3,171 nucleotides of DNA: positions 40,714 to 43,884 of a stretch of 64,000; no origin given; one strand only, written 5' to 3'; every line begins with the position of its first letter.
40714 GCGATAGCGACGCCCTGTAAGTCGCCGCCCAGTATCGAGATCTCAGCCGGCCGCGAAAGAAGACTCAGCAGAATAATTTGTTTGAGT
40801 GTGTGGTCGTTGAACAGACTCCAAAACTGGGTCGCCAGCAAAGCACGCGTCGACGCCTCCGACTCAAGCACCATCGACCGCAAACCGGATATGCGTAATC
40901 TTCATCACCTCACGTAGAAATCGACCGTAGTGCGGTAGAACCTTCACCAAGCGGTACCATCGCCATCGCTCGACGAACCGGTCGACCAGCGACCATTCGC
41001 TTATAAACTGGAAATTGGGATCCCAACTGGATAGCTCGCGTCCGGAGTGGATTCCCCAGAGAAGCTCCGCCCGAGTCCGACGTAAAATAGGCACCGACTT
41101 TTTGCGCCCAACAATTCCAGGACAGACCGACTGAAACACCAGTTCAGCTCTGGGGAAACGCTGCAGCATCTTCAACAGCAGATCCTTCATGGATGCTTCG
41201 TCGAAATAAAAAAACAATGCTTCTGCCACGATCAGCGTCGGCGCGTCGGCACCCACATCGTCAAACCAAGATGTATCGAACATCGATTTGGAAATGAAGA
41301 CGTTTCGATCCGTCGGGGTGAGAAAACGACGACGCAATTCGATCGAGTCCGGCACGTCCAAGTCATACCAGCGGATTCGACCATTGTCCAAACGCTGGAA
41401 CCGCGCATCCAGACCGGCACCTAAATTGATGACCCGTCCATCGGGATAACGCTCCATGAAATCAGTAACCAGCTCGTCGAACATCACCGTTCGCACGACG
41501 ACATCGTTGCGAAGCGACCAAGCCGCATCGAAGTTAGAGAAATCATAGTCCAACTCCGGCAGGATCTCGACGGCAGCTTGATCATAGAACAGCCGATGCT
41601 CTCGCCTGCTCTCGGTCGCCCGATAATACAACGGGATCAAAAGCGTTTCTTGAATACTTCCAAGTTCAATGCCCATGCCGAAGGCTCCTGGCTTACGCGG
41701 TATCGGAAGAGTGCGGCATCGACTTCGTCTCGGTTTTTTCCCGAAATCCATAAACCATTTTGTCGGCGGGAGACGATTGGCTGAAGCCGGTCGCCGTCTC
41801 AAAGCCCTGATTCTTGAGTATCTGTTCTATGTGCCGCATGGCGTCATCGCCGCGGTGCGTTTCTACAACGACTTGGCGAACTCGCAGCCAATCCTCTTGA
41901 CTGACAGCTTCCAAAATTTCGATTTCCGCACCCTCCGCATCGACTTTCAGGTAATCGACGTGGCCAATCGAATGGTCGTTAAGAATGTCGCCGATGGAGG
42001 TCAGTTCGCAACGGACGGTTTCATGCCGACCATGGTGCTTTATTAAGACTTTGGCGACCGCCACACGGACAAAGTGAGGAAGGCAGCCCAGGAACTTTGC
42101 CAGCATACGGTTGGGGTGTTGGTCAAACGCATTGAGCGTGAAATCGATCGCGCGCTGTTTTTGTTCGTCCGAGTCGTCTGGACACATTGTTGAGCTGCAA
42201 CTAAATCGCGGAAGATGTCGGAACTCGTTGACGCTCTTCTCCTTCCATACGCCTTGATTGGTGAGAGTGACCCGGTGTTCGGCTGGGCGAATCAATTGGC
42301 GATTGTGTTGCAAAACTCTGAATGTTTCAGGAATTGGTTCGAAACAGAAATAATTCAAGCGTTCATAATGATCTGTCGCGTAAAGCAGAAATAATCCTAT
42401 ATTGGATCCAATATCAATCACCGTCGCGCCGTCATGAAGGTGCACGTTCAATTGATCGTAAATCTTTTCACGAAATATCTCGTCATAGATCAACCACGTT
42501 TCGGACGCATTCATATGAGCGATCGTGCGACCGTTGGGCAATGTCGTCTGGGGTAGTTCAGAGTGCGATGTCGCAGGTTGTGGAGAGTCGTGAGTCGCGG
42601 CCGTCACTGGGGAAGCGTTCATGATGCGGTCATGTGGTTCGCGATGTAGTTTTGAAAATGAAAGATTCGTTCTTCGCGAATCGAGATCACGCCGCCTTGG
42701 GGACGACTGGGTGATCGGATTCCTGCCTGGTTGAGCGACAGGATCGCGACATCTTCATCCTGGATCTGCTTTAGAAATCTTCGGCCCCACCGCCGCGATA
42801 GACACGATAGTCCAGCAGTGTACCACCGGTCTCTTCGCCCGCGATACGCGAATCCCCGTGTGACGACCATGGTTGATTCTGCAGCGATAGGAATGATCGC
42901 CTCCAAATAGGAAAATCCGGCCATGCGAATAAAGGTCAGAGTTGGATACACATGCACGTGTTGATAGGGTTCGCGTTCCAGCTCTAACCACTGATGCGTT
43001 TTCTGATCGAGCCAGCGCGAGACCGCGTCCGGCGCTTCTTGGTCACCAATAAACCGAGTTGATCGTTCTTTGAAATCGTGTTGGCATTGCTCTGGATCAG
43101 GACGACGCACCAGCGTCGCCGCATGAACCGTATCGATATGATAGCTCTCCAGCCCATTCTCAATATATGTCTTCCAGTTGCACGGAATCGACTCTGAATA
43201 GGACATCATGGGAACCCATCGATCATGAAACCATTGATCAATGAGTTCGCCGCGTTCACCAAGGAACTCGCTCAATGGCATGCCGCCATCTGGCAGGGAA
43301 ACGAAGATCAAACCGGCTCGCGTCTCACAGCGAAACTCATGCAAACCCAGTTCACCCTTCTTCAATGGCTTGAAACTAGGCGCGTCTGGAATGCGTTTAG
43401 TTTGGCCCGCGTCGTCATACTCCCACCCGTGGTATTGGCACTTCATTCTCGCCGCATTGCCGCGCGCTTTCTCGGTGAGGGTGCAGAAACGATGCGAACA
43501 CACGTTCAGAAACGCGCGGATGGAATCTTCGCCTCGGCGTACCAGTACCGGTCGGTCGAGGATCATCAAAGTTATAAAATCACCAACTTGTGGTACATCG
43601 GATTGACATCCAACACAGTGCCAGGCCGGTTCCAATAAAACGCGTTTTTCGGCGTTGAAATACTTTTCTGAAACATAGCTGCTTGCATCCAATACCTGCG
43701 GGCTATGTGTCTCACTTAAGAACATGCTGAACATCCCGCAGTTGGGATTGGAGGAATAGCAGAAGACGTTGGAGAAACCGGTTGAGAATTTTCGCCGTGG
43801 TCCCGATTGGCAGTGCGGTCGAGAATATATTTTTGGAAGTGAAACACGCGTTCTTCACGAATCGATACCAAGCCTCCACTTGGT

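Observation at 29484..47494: Orphan FAAL / fully reducing type I PKS / RND-exporter lipid cluster with Rieske and methyltransferase tailoring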

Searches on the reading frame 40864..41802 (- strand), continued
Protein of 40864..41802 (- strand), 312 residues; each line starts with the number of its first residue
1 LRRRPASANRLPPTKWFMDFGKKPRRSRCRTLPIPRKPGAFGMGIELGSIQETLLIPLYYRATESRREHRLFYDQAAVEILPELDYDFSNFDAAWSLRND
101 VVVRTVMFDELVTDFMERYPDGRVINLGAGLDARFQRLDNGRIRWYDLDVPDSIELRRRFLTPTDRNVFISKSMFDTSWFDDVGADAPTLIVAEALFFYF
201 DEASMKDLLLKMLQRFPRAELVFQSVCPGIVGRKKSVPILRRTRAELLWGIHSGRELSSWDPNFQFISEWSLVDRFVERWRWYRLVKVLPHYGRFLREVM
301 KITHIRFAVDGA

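Call 58: fold_search(model_id=the predicted structure, library=pdb)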
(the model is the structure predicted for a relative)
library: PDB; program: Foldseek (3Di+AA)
matches with E <= 10: 1830; with E <= 0.001: 817
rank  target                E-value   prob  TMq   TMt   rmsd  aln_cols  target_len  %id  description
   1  1rjf_B                3.9e-14  1.00  0.69  0.58   5.7       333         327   16  Structure of PPM1, a leucine carboxy methyltransferase involved in the regulation of protein phosphatase 2A activity (released 2003-12-02)
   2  1rjd_B                4.4e-14  1.00  0.67  0.57   6.1       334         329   14  Structure of PPM1, a leucine carboxy methyltransferase involved in the regulation of protein phosphatase 2A activity (released 2003-12-02)
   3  1rjd_C                4.7e-14  1.00  0.70  0.59   5.5       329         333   15  Structure of PPM1, a leucine carboxy methyltransferase involved in the regulation of protein phosphatase 2A activity (released 2003-12-02)
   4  1rjd_A                9.5e-14  1.00  0.69  0.59   5.8       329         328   15  Structure of PPM1, a leucine carboxy methyltransferase involved in the regulation of protein phosphatase 2A activity (released 2003-12-02)
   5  1rjf_A                2.8e-13  1.00  0.67  0.58   6.1       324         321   14  Structure of PPM1, a leucine carboxy methyltransferase involved in the regulation of protein phosphatase 2A activity (released 2003-12-02)
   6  2ob2_A                3.4e-13  1.00  0.68  0.57   6.1       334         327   15  ppm1 in the absence of 1,8-ANS (cf 1JD) (released 2007-01-30)
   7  1rjf_C                4.4e-13  1.00  0.68  0.58   6.2       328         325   15  Structure of PPM1, a leucine carboxy methyltransferase involved in the regulation of protein phosphatase 2A activity (released 2003-12-02)
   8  2uyo                  4.7e-13  1.00  0.75  0.73   4.7       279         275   19  Crystal structure of ML2640c from Mycobacterium leprae in an hexagonal crystal form (released 2007-08-07)
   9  2uyq                  1.5e-12  1.00  0.73  0.72   5.1       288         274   16  Crystal structure of ML2640c from Mycobacterium leprae in complex with S-adenosylmethionine (released 2007-08-07)
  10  2ob1_A                1.5e-12  1.00  0.64  0.56   6.4       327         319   14  ppm1 with 1,8-ANS (released 2007-01-30)
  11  2zw9_A                3.4e-12  1.00  0.67  0.30   6.3       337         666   11  Crystal structure of tRNA wybutosine synthesizing enzyme TYW4 (released 2009-06-02)
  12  6id6                  3.6e-12  1.00  0.71  0.64   5.3       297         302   18  Crystal structure of Rv0731c from Mycobacterium tuberculosis at 1.63 Angstroms. (released 2019-09-11)
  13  1rjg                  1.1e-11  1.00  0.58  0.54   8.1       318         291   14  Structure of PPM1, a leucine carboxy methyltransferase involved in the regulation of protein phosphatase 2A activity (released 2003-12-02)
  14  3iei_A                1.4e-11  1.00  0.72  0.63   5.2       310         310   15  Crystal structure of human leucine carboxylmethyltransferase-1 in complex with S-adenosyl homocysteine (released 2010-08-11)
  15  2ckd_A                1.4e-11  1.00  0.76  0.68   4.8       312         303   18  Crystal structure of ML2640 from Mycobacterium leprae (released 2007-05-29)
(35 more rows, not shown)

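Call 66: search_protein_families(library=pfam, proteins=[L087:10831-11319:-, L003:8622-9137:+], max_evalue=0.001)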
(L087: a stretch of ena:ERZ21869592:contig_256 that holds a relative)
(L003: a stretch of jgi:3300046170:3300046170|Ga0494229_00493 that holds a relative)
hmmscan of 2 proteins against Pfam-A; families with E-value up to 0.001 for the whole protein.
L087:10831-11319:- (162 aa): 0 families

L003:8622-9137:+ (171 aa): 0 families

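Call 79: search_solved_structures(query=A4, max_evalue=0.001, show_alignments=5)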
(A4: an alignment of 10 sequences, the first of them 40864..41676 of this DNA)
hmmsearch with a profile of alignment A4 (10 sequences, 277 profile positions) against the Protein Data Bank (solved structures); distinct sequences matched with E-value up to 0.001: 7.
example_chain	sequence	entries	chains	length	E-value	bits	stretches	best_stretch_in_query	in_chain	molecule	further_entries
2ob1_A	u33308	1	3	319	1.9e-09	40.5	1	60-126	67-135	Leucine carboxyl methyltransferase 1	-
2ob2_A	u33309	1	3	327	2e-09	40.4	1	60-126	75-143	Leucine carboxyl methyltransferase 1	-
1rjd_A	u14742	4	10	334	2.1e-09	40.3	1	60-126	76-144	carboxy methyl transferase for protein phosphatase 2A catalytic subunit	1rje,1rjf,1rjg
3o7w_A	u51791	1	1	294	9.6e-08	34.9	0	61-115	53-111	Leucine carboxyl methyltransferase 1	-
3iei_A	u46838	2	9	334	1.2e-07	34.5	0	61-115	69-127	Leucine carboxyl methyltransferase 1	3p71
6id6_A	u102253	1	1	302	1.4e-06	31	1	58-187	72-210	Putative S-adenosyl-L-methionine-dependent methyltransferase Rv0731c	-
2ckd_A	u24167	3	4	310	6.6e-05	25.5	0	34-188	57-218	PUTATIVE S-ADENOSYL-L-METHIONINE-DEPENDENT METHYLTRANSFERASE ML2640 | HYPOTHETICAL PROTEIN ML2640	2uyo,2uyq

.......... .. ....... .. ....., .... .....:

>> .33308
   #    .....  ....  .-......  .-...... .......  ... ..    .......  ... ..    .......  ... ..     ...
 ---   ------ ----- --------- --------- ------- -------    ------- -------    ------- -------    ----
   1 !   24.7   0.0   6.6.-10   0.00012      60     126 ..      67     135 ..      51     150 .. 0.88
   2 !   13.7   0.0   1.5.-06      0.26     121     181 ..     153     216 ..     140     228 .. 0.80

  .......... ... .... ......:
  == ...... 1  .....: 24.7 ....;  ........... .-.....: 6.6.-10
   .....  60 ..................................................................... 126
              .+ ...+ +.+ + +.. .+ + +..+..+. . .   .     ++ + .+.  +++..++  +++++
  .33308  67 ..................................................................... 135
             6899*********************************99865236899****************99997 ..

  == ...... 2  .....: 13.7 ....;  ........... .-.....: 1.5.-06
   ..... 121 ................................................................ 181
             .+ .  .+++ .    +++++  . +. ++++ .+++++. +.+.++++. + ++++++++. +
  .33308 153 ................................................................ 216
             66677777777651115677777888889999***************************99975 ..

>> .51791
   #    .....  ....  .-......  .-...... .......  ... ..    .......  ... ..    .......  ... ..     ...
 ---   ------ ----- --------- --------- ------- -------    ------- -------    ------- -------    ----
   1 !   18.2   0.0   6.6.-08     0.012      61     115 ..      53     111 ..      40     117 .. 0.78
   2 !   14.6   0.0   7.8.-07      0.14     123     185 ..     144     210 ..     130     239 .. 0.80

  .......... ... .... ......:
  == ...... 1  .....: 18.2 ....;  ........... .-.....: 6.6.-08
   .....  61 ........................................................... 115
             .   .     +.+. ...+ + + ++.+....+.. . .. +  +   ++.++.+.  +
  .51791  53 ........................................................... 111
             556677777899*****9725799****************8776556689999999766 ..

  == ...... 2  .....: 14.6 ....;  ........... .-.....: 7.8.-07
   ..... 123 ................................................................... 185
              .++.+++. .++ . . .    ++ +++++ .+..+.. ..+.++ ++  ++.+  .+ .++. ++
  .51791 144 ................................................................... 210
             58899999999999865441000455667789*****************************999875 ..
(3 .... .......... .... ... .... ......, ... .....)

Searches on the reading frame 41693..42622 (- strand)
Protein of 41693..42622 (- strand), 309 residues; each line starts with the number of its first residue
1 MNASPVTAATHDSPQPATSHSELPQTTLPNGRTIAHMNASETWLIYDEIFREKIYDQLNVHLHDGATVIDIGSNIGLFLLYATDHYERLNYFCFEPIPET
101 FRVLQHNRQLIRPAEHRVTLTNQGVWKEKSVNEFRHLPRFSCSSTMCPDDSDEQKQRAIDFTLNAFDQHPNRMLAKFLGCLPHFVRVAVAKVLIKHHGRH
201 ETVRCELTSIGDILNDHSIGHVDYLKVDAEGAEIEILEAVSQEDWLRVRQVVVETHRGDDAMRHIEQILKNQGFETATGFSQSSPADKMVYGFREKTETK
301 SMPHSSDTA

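Call 3: search_protein_families(library=pfam, proteins=[window:41693-42622:-], max_evalue=0.001)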
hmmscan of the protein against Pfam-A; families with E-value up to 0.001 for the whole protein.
window:41693-42622:- (309 aa): 2 families
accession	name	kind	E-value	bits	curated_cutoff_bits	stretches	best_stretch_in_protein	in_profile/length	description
PF05050.19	Methyltransf_21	-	9e-14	52.4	22.7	1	70-275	1-172/173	Methyltransferase FkbM domain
PF05575.17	V_cholerae_RfbT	-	5.7e-05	23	27.9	0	61-113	76-128/286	Vibrio cholerae RfbT protein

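Call 4: search_protein_families(library=ncbifam, proteins=[window:41693-42622:-], max_evalue=0.00001)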
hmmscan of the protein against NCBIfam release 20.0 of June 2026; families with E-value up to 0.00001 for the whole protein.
window:41693-42622:- (309 aa): 1 family
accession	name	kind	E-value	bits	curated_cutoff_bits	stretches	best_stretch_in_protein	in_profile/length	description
TIGR01444.1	fkbM_fam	subfamily_domain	1.3e-20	74.3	37.7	2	67-158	1-89/143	FkbM family methyltransferase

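Call 18: search_solved_structures(query=window:41693-42622:-, max_evalue=0.01)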
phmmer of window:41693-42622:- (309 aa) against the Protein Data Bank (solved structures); distinct sequences matched with E-value up to 0.01: 0.

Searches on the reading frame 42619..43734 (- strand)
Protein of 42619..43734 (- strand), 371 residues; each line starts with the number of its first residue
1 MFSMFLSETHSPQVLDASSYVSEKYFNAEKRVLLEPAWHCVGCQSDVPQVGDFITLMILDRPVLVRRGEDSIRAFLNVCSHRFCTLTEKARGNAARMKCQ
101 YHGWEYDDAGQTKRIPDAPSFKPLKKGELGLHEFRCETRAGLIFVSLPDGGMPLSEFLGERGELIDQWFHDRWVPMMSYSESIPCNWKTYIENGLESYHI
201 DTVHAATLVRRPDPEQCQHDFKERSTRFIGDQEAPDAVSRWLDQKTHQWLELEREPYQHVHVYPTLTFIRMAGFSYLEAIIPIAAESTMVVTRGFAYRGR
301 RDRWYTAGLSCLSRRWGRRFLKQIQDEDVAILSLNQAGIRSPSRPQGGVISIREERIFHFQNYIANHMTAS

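Call 3: search_protein_families(library=pfam, proteins=[window:42619-43734:-], max_evalue=0.001)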
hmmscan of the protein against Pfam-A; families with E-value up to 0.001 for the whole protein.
window:42619-43734:- (371 aa): 2 families
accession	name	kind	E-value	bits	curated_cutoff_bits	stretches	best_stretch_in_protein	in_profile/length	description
PF00848.25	Ring_hydroxyl_A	-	4.9e-23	82.6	24.9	1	171-369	2-207/208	Ring hydroxylating alpha subunit (catalytic domain)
PF00355.32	Rieske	-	3.1e-17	62.7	20.3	1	38-120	2-83/88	Rieske [2Fe-2S] domain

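Call 4: search_protein_families(library=ncbifam, proteins=[window:42619-43734:-], max_evalue=0.00001)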
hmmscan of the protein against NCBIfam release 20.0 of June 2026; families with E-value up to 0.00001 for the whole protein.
window:42619-43734:- (371 aa): 6 families
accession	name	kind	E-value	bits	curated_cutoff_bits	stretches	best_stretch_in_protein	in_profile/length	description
NF058607.1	GlBtMonoOxGbcA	equivalog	5.8e-29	100.8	670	1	11-208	29-226/420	glycine betaine monooxygenase oxygenase subunit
NF041684.1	ant_diox_AndAc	equivalog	1.8e-27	96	750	1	22-204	30-222/418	anthranilate 1,2-dioxygenase large subunit AndAc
TIGR03229.1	benzo_1_2_benA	equivalog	3.7e-25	88.7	780.95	1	17-213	18-227/433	benzoate 1,2-dioxygenase large subunit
TIGR03228.1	anthran_1_2_A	equivalog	3.9e-24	85.1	671.9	1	22-206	23-215/438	anthranilate 1,2-dioxygenase large subunit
NF042946.1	3PPDioc_HcaE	equivalog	1.5e-19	70.3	830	1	20-208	21-218/450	3-phenylpropionate/cinnamic acid dioxygenase subunit alpha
NF052579.1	BetMthstMoxSdmAMthl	equivalog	5.4e-06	25.6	600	1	54-143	33-122/351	4beta-methylsterol monooxygenase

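Call 17: search_solved_structures(query=window:42619-43734:-, max_evalue=0.001)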
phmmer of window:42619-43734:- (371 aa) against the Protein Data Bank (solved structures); distinct sequences matched with E-value up to 0.001: 48.
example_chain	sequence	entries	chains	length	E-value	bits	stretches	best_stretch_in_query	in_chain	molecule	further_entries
3en1_A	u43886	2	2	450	2.5e-25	92.4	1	11-204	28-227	Benzene 1,2-dioxygenase subunit alpha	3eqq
1uli_A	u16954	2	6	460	1e-24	90.3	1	15-203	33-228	biphenyl dioxygenase large subunit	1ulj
5xbp_A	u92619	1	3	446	1.2e-22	83.5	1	24-208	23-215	3NT oxygenase alpha subunit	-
2yfi_A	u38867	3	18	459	1.7e-22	83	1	14-214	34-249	BIPHENYL DIOXYGENASE SUBUNIT ALPHA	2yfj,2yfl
2xsh_A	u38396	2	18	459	1.7e-22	83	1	14-214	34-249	BIPHENYL DIOXYGENASE SUBUNIT ALPHA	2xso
5aeu_A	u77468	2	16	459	1.8e-22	83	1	14-214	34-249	BIPHENYL DIOXYGENASE SUBUNIT ALPHA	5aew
2xr8_A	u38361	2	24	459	1.8e-22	82.9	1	14-214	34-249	BIPHENYL DIOXYGENASE SUBUNIT ALPHA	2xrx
4hjl_A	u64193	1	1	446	5.3e-22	81.4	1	22-208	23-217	Naphthalene 1,2-dioxygenase subunit alpha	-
2hmj_A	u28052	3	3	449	5.4e-22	81.4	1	22-208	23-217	Naphthalene 1,2-dioxygenase alpha subunit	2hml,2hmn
1eg9_A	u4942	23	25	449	5.4e-22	81.4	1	22-208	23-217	PROTEIN (NAPHTHALENE 1,2-DIOXYGENASE ALPHA SUBUNIT) | NAPHTHALENE 1,2-DIOXYGENASE | NAPHTHALENE 1,2-DIOXYGENASE ALPHA SUBUNIT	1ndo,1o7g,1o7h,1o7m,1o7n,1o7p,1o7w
3gzx_A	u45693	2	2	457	7.3e-22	80.9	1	15-204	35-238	Biphenyl dioxygenase subunit alpha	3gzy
2ckf_A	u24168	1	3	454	1.2e-21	80.2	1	27-209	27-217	RING-HYDROXYLATING DIOXYGENASE ALPHA SUBUNIT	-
2gbw_A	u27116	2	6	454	2e-21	79.5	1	26-209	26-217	Biphenyl 2,3-Dioxygenase Alpha Subunit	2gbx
9vdb_A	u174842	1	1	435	2.2e-21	79.4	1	13-205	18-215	Ring hydroxylating dioxygenase, alpha subunit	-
2bmo_A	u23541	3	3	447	2.6e-21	79.1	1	24-208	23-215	OXYGENASE-ALPHA NBDO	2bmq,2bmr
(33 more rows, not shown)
